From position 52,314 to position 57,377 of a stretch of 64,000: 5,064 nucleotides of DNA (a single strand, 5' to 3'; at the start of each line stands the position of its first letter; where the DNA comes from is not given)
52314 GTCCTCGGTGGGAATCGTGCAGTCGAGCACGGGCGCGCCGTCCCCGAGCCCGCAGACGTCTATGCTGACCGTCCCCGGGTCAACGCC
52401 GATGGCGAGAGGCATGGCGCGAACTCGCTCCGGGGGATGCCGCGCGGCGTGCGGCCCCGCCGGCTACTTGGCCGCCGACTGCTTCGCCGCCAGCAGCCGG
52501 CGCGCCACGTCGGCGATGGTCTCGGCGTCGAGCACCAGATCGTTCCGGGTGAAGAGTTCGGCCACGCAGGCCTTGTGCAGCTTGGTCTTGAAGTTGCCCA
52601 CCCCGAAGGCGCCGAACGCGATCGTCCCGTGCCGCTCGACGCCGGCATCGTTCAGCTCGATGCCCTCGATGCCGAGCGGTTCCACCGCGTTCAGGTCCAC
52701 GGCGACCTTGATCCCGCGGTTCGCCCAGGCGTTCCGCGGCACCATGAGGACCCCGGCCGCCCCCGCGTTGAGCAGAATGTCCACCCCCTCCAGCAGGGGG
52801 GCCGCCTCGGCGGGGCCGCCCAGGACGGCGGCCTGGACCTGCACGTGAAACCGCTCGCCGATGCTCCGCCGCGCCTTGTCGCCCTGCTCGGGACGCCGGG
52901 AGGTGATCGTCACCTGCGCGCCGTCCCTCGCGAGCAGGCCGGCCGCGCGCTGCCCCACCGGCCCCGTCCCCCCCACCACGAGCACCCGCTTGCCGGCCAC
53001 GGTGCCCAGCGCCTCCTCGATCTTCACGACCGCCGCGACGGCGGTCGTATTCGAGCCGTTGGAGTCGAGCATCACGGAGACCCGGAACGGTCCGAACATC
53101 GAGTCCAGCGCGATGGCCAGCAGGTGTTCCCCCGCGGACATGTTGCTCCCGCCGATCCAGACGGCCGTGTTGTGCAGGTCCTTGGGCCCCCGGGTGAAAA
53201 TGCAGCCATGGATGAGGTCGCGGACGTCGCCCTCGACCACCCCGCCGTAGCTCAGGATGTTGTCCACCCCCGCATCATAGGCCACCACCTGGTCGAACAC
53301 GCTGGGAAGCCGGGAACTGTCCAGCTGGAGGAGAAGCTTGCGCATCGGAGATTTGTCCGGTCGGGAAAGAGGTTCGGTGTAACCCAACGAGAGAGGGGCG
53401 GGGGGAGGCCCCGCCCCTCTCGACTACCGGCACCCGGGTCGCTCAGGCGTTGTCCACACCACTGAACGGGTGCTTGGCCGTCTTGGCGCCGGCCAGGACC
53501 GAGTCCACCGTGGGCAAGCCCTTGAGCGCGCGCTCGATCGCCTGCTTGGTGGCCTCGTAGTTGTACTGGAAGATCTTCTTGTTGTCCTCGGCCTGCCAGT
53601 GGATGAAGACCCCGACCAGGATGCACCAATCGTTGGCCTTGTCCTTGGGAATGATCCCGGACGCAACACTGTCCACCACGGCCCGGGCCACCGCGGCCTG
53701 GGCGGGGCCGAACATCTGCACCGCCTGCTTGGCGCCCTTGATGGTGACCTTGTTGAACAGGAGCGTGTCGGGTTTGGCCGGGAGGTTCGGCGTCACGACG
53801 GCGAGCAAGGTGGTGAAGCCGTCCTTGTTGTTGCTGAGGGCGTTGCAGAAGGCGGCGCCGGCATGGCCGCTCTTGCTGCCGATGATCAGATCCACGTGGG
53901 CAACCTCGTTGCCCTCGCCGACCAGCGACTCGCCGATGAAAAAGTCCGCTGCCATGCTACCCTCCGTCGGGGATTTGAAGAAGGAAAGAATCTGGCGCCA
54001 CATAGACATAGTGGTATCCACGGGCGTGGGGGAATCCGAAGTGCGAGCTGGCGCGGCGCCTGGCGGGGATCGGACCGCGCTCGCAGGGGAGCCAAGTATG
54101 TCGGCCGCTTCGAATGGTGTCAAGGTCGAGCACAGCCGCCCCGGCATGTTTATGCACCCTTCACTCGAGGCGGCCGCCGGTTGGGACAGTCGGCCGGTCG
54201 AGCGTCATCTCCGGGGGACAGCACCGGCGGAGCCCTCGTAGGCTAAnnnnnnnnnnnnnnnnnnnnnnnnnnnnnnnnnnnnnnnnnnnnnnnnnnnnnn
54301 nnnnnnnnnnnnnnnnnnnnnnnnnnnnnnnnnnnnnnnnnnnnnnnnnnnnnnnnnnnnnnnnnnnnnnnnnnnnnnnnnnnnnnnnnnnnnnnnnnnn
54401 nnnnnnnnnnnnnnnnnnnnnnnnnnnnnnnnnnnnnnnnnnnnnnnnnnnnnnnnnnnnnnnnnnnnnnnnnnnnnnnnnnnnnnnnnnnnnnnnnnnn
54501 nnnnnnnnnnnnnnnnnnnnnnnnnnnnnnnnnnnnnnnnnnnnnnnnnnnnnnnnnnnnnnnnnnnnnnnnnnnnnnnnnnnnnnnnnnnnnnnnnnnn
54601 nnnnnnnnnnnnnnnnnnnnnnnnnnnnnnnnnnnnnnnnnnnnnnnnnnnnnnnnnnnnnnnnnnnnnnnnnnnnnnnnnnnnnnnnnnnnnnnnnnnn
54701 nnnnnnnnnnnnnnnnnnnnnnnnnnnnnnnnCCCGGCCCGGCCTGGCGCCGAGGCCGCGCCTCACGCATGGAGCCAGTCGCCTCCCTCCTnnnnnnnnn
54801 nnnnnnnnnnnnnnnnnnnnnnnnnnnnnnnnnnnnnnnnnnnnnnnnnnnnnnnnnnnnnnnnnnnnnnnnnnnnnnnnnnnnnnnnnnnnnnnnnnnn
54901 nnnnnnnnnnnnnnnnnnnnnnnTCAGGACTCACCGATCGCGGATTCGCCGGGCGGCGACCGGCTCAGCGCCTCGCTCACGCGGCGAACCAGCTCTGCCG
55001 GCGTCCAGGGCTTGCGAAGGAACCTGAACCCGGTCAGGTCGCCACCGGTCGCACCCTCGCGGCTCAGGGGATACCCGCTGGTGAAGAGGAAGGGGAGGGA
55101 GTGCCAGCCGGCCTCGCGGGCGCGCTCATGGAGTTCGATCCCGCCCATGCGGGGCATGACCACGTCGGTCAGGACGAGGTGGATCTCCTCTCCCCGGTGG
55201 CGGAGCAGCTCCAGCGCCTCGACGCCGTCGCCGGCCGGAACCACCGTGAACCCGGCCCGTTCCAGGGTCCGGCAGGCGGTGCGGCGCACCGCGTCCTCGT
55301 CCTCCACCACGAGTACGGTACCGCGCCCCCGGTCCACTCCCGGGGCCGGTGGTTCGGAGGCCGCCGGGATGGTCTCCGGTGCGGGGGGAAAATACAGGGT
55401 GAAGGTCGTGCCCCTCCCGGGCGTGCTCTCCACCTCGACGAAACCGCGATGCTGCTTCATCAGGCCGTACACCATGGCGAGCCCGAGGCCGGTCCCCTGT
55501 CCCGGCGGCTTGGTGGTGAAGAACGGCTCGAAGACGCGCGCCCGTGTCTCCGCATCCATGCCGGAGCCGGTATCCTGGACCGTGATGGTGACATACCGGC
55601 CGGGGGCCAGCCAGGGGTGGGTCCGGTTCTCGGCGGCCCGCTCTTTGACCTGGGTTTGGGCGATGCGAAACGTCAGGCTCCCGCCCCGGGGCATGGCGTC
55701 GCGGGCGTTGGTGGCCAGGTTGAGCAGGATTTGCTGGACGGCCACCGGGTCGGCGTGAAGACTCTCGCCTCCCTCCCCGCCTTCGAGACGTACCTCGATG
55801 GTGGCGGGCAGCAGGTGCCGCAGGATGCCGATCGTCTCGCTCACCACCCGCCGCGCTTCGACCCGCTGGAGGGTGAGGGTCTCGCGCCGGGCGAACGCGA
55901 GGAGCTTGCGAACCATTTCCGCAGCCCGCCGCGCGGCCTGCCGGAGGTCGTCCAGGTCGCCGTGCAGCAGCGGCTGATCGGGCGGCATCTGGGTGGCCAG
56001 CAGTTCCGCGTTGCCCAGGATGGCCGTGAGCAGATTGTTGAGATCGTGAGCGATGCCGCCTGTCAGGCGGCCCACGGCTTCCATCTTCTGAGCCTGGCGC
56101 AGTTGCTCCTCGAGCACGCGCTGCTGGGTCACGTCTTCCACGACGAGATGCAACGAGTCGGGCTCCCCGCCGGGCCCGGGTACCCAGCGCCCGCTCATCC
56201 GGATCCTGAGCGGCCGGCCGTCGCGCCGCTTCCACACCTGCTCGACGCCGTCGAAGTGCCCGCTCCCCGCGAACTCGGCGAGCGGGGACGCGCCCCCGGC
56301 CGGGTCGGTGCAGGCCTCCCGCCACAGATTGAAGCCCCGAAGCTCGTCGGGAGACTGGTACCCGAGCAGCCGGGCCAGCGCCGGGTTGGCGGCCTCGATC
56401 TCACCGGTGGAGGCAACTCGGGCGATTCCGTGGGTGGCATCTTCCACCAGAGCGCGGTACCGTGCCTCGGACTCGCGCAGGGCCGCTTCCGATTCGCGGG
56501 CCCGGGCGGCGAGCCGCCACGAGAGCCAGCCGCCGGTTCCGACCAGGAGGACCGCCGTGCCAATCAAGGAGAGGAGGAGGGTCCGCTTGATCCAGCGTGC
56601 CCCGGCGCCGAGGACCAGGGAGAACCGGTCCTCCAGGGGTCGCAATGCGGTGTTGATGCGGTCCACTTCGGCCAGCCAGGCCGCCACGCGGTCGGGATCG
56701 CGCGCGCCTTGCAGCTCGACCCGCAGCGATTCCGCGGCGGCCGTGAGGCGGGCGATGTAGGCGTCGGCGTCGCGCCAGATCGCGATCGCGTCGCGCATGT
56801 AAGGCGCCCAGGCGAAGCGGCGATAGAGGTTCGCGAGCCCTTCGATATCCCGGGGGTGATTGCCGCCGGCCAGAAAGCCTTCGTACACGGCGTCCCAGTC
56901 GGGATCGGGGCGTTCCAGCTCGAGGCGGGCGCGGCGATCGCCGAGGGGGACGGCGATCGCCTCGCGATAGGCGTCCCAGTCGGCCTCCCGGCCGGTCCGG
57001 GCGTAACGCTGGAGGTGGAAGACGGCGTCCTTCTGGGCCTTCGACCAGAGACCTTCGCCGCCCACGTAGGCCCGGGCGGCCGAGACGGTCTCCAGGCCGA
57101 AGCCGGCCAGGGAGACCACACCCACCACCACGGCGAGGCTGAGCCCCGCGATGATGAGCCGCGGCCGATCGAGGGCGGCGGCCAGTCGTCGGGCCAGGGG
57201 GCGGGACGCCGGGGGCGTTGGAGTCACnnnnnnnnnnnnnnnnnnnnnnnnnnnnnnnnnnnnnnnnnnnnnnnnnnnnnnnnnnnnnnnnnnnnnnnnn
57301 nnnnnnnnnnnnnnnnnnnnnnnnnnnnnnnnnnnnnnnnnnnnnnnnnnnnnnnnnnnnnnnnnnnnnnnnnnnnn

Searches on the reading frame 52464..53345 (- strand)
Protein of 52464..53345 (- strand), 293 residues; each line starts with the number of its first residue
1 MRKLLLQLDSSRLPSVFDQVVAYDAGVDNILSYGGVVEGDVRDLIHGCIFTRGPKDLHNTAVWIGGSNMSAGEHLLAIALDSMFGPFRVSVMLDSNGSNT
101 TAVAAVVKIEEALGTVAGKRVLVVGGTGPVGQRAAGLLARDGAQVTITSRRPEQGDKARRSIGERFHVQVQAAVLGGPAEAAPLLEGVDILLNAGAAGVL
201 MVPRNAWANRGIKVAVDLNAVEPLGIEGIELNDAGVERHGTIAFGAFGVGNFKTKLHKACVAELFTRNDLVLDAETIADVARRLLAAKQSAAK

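Call 16: search_protein_families(library=pfam, proteins=[window:52464-53345:-])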
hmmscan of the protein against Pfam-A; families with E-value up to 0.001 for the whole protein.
window:52464-53345:- (293 aa): 5 families
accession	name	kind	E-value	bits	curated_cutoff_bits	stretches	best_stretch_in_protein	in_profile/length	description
PF09176.16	Mpt_N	-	4.9e-32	110.3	27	1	16-96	1-81/81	Methylene-tetrahydromethanopterin dehydrogenase, N-terminal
PF03435.24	Sacchrp_dh_NADP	-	1.8e-05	25.5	25.1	1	121-195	1-76/129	Saccharopine dehydrogenase NADP binding domain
PF02882.25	THF_DHG_CYH_C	-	0.00017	21.4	27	1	100-156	18-74/160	Tetrahydrofolate dehydrogenase/cyclohydrolase, NAD(P)-binding domain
PF00106.31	adh_short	-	0.00038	20.4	26.6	1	119-175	1-65/195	short chain dehydrogenase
PF01118.30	Semialdhyde_dh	-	0.00088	20.1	26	0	120-218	1-96/121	Semialdehyde dehydrogenase, NAD binding domain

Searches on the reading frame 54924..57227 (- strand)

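Call 16: search_protein_families(library=pfam, proteins=[window:54924-57227:-])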
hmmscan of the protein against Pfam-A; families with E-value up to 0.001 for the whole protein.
window:54924-57227:- (767 aa): 6 families
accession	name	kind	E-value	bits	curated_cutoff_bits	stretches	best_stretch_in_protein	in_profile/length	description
PF02518.31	HATPase_c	-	2e-24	86.6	26.4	1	493-615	2-109/111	Histidine kinase-, DNA gyrase B-, and HSP90-like ATPase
PF00072.30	Response_reg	-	1.9e-15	57.4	30.2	1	638-750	1-110/111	Response regulator receiver domain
PF00512.31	HisKA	-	1.3e-10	41.6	26.9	1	386-450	3-65/66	His Kinase A (phospho-acceptor) domain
PF13426.13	PAS_9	-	4.5e-06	27.3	27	1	271-368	7-103/103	PAS domain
PF13188.13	PAS_8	-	1.3e-05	25.4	21.8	1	255-303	1-48/65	PAS domain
PF00989.32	PAS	-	5e-05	23.7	22.6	1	256-365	2-112/113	PAS fold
